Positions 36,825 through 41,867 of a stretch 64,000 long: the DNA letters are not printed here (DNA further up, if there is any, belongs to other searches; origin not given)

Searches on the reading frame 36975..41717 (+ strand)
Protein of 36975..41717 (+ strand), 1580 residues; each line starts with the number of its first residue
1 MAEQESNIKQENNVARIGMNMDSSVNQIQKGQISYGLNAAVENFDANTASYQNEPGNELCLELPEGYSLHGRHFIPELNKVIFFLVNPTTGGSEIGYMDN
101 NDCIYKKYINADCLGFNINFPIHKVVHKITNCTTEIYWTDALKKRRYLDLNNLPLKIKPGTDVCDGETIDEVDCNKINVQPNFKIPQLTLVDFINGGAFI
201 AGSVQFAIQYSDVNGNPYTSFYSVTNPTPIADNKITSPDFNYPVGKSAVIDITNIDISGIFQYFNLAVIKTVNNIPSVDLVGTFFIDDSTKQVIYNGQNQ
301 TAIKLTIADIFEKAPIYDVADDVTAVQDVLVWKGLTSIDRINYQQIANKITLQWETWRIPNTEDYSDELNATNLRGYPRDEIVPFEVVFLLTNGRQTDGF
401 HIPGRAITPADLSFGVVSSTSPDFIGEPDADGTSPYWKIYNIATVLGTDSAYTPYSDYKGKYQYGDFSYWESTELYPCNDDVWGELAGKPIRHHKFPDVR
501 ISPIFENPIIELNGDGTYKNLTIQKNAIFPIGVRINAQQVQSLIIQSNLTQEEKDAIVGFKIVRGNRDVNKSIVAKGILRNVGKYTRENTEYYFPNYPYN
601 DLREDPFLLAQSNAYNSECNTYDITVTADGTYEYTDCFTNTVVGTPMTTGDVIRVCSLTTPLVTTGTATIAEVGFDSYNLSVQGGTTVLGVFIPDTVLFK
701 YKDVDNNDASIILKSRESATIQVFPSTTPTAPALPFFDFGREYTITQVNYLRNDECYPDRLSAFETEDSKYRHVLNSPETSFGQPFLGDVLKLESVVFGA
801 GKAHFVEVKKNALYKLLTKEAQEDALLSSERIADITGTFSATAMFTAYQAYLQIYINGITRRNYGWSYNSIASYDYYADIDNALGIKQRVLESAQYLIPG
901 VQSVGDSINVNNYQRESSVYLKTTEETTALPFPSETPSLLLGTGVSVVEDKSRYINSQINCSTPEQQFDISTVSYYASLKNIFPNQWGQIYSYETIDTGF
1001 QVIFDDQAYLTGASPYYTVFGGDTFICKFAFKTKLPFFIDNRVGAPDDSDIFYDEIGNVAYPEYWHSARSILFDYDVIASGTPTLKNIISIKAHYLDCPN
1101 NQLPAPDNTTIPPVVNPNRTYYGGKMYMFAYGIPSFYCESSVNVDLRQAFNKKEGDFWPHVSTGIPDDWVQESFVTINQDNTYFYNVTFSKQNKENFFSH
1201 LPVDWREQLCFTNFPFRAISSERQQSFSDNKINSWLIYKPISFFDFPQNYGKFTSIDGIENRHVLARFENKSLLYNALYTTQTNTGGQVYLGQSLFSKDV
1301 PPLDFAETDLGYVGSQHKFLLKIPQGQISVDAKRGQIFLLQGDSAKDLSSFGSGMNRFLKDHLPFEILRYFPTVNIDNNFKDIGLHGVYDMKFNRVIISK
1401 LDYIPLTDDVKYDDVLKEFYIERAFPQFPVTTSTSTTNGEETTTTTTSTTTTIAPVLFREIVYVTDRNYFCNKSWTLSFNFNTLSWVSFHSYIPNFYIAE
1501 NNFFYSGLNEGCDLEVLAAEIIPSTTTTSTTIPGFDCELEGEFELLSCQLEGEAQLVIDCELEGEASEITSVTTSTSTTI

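Call 8: search_protein_families(library=phrogs, proteins=[window:36975-41717:+])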
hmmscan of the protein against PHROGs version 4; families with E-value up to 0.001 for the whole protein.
window:36975-41717:+ (1580 aa): 2 families
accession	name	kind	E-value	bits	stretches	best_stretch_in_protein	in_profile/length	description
phrog_37948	-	head and packaging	1.7e-101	341.3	5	850-1414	1191-1744/2289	virion structural protein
phrog_15100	-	head and packaging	2.4e-26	92.4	3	18-407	12-417/1783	virion structural protein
